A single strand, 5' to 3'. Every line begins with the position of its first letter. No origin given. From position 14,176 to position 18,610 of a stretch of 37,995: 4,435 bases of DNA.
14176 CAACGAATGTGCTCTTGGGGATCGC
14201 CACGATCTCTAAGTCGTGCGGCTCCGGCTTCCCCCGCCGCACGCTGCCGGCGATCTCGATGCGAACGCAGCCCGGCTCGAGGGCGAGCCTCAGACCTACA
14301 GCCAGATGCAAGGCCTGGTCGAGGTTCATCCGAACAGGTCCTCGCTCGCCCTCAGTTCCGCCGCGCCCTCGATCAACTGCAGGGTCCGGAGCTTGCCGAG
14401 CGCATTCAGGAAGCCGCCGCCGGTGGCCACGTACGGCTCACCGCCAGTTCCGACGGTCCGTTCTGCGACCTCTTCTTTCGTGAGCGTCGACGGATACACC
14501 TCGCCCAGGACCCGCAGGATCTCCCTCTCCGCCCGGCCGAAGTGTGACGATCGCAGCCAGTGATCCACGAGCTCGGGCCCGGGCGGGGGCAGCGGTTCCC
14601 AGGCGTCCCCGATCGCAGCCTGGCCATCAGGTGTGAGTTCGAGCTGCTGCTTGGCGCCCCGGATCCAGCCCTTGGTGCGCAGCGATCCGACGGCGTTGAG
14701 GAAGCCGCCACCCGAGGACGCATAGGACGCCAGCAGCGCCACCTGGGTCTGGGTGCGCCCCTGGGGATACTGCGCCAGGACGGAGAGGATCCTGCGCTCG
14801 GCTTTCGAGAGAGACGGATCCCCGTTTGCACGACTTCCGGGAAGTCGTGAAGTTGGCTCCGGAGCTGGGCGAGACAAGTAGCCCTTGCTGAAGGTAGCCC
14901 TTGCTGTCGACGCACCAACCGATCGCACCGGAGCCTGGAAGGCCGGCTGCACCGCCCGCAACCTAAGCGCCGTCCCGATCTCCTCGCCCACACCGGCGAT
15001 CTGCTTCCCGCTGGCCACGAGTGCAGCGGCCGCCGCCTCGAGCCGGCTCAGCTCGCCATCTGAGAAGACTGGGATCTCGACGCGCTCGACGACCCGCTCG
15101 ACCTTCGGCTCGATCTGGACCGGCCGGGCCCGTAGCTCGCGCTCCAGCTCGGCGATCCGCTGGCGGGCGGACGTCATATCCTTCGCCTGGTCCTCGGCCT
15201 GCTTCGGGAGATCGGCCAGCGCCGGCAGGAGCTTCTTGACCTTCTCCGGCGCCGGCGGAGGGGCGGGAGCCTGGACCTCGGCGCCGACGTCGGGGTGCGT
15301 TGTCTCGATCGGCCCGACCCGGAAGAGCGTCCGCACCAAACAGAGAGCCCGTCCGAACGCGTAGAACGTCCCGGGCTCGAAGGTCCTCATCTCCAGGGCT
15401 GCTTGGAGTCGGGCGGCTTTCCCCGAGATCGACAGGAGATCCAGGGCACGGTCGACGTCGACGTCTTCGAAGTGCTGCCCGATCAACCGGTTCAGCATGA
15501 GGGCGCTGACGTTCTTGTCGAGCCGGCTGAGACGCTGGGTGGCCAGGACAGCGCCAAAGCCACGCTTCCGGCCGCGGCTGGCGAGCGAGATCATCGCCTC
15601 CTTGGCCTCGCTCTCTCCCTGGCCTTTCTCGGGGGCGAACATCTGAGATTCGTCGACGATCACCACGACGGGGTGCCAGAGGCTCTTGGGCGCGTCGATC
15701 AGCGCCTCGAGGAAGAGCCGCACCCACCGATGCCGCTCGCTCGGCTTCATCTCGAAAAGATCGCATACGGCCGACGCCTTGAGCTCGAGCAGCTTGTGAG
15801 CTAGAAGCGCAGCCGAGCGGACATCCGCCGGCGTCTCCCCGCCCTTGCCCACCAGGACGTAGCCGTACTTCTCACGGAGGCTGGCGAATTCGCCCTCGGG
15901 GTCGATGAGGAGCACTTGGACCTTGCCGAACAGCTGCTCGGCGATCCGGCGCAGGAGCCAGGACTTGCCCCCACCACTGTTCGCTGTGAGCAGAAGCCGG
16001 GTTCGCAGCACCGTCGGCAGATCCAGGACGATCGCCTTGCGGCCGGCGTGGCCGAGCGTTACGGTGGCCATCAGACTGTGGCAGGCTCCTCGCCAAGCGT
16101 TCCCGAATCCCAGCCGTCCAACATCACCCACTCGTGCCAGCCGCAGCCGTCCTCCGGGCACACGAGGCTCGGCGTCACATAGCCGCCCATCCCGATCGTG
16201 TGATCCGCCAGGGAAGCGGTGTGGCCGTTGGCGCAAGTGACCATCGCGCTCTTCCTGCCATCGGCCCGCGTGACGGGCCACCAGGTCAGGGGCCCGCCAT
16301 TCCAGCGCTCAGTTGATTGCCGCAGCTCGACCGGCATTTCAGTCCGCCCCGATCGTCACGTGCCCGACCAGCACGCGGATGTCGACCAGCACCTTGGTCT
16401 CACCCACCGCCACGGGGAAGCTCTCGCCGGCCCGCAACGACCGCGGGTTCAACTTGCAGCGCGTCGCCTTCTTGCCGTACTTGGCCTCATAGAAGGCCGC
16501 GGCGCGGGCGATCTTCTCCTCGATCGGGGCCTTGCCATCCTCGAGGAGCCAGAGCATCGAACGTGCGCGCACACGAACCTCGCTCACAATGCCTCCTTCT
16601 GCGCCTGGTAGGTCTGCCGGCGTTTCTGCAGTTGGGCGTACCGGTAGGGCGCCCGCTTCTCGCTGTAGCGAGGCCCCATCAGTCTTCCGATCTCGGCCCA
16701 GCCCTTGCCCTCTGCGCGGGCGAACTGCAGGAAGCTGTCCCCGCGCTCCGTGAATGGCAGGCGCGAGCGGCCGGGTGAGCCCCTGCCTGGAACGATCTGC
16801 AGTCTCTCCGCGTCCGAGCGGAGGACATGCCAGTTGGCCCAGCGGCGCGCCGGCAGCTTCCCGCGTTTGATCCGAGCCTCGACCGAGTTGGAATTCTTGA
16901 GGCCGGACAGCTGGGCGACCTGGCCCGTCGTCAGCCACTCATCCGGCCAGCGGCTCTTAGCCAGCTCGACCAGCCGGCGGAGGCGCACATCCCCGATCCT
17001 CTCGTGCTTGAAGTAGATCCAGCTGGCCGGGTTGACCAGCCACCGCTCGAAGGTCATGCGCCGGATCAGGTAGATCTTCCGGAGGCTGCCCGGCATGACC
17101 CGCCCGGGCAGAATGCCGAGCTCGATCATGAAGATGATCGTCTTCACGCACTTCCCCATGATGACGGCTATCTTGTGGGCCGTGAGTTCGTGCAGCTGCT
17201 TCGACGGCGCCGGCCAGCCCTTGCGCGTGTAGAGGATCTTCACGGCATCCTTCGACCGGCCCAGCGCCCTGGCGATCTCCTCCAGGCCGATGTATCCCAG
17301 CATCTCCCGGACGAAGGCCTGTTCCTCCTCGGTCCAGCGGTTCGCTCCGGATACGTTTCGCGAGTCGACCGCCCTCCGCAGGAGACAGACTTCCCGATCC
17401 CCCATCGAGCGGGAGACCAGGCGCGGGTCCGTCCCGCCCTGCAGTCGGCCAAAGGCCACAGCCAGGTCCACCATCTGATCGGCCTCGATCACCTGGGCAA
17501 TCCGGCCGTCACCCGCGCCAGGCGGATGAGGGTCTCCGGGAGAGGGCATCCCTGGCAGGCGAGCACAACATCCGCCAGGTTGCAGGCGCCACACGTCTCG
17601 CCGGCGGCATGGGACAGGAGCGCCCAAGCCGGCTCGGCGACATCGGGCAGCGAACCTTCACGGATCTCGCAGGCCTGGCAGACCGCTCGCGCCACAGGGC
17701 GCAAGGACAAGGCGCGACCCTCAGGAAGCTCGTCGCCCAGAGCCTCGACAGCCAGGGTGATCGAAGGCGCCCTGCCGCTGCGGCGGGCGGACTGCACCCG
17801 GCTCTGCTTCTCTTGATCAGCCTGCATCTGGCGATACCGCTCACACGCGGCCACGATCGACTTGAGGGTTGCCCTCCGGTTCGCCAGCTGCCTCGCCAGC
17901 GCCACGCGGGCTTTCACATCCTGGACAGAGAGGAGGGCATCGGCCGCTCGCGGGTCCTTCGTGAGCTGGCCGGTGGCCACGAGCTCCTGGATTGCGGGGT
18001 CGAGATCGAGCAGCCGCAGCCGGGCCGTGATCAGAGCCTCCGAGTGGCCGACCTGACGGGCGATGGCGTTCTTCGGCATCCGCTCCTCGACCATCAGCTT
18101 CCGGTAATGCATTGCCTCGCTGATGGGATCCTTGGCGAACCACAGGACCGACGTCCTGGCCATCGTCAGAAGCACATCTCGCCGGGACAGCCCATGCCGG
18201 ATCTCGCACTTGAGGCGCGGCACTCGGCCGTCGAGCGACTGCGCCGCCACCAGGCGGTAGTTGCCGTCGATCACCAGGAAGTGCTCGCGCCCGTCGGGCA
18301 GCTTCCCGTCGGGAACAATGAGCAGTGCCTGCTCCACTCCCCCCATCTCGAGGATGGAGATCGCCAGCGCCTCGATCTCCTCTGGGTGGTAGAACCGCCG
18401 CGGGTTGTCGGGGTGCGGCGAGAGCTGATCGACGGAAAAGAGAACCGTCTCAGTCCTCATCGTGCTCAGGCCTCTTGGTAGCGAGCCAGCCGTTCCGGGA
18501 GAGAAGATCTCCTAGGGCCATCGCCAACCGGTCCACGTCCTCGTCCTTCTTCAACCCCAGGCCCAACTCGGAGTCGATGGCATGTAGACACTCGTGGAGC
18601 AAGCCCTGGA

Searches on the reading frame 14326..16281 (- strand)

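Call 55: search_protein_families(library=pfam, max_evalue=0.001, proteins=[window:14326-16281:-])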
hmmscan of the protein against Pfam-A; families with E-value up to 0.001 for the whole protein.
window:14326-16281:- (651 aa): 3 families
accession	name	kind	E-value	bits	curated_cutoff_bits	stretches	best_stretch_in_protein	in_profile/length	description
PF01935.23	DUF87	-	3.8e-09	37.4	23.2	1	84-182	14-108/220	Helicase HerA, central domain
PF13401.12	AAA_22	-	3.9e-06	27.6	27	1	96-223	8-97/130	AAA domain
PF13191.12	AAA_16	-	0.00029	21.8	32.6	0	96-215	27-144/167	AAA ATPase domain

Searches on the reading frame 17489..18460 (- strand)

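Call 55: search_protein_families(library=pfam, max_evalue=0.001, proteins=[window:17489-18460:-])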
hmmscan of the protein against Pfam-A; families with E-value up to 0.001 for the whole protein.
window:17489-18460:- (323 aa): 2 families
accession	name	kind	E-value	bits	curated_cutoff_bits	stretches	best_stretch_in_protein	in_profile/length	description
PF17762.8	HTH_ParB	-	2e-14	54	22.6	1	111-202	4-93/102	ParB HTH domain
PF02195.25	ParB_N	-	0.00082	19.8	26.3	0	8-77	6-69/95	ParB N-terminal domain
